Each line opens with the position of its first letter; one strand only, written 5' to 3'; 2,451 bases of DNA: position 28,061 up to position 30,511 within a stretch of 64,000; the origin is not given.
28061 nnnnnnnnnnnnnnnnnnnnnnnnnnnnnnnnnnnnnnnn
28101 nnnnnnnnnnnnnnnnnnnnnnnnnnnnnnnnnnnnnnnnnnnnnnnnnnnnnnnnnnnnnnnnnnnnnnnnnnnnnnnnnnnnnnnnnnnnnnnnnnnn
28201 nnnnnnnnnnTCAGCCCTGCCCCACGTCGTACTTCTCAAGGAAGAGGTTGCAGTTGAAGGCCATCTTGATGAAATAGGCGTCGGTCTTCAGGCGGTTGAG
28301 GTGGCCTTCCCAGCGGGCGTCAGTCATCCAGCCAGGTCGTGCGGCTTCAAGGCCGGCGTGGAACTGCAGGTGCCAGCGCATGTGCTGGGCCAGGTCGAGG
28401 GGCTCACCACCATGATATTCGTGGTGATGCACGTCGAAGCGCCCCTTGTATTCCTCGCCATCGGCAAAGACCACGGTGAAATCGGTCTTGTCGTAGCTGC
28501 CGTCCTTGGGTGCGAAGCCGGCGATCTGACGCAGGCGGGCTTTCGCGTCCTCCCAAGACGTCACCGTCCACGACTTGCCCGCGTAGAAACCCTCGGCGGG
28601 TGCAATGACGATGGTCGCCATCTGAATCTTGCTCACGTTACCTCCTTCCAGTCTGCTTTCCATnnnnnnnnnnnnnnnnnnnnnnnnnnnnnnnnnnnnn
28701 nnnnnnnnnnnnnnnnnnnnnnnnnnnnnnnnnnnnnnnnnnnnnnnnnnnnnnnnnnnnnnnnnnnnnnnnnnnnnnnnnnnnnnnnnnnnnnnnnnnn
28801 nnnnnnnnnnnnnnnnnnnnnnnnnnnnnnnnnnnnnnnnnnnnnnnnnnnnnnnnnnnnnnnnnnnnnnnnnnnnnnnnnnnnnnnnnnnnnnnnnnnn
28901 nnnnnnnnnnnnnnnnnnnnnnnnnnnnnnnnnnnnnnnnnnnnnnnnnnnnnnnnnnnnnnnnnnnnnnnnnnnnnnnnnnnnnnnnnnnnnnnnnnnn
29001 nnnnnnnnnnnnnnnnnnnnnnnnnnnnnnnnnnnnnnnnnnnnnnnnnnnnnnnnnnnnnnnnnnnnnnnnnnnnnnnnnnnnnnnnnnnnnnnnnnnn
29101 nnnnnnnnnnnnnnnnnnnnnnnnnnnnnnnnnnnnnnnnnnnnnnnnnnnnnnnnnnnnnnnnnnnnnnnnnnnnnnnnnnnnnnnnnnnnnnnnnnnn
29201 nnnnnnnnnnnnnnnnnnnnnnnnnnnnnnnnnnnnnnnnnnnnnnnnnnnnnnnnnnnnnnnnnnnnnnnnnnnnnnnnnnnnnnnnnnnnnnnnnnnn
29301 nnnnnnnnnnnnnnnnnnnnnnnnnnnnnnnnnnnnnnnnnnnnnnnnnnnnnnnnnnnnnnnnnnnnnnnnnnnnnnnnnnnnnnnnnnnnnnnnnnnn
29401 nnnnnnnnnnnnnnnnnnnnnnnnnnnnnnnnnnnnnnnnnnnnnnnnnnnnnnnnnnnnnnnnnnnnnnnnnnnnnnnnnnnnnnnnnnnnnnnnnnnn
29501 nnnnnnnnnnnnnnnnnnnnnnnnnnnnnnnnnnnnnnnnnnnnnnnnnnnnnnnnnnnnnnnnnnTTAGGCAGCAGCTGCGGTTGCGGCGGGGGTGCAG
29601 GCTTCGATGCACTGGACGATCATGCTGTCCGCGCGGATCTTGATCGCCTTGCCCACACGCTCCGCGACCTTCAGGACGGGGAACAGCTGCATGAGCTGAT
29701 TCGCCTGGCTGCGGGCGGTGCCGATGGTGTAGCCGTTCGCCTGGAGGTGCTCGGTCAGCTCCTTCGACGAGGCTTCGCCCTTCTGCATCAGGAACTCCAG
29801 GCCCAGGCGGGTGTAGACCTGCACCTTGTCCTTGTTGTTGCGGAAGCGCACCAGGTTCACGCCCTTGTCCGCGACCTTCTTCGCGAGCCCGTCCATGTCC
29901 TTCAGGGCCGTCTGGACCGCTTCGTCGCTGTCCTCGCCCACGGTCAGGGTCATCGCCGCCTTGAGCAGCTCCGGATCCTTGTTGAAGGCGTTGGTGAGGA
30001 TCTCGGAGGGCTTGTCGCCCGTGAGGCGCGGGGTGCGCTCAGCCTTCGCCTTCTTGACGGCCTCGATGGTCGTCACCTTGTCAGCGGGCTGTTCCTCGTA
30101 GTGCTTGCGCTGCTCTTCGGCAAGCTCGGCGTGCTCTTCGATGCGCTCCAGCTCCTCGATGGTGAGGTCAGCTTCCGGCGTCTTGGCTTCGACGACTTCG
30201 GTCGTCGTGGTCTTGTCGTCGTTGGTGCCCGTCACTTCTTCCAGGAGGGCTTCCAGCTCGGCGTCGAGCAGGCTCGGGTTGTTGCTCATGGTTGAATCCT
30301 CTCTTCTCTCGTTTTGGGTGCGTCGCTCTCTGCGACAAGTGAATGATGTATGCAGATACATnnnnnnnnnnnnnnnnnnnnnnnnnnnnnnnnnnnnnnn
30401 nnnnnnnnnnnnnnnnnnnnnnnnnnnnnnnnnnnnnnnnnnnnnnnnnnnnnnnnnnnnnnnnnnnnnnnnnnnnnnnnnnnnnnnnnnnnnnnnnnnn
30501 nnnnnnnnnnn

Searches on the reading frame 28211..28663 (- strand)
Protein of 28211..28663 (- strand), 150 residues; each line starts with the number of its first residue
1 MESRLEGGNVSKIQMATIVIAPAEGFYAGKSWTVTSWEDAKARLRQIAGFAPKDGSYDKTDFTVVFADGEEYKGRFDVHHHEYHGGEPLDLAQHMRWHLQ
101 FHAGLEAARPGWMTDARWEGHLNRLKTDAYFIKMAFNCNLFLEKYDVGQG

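Call 75: search_protein_families(library=pfam, proteins=[window:28211-28663:-], max_evalue=0.01)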
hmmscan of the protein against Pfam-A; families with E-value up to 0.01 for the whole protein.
window:28211-28663:- (150 aa): 1 family
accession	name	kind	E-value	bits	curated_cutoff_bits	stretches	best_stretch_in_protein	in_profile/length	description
PF18840.6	LPD25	-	2.9e-05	25.1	27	1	20-80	12-75/97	Large polyvalent protein associated domain 25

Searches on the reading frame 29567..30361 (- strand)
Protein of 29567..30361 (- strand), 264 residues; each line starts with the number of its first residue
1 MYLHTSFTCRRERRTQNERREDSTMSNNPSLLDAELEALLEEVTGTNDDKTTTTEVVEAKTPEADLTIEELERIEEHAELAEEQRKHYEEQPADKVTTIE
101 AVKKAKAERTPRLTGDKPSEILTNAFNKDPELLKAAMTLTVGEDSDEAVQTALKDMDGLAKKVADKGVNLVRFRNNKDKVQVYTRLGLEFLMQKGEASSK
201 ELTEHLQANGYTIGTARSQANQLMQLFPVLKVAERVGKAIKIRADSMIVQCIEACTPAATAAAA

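Call 82: search_protein_families(library=phrogs, proteins=[window:29567-30361:-], max_evalue=0.0001)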
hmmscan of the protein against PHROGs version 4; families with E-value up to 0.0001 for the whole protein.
window:29567-30361:- (264 aa): 2 families
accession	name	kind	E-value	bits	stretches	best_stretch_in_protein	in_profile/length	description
phrog_3932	-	unknown function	5.3e-16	59.9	1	29-254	60-303/310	-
phrog_5235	-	unknown function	2.6e-15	57.9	1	50-252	80-267/274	-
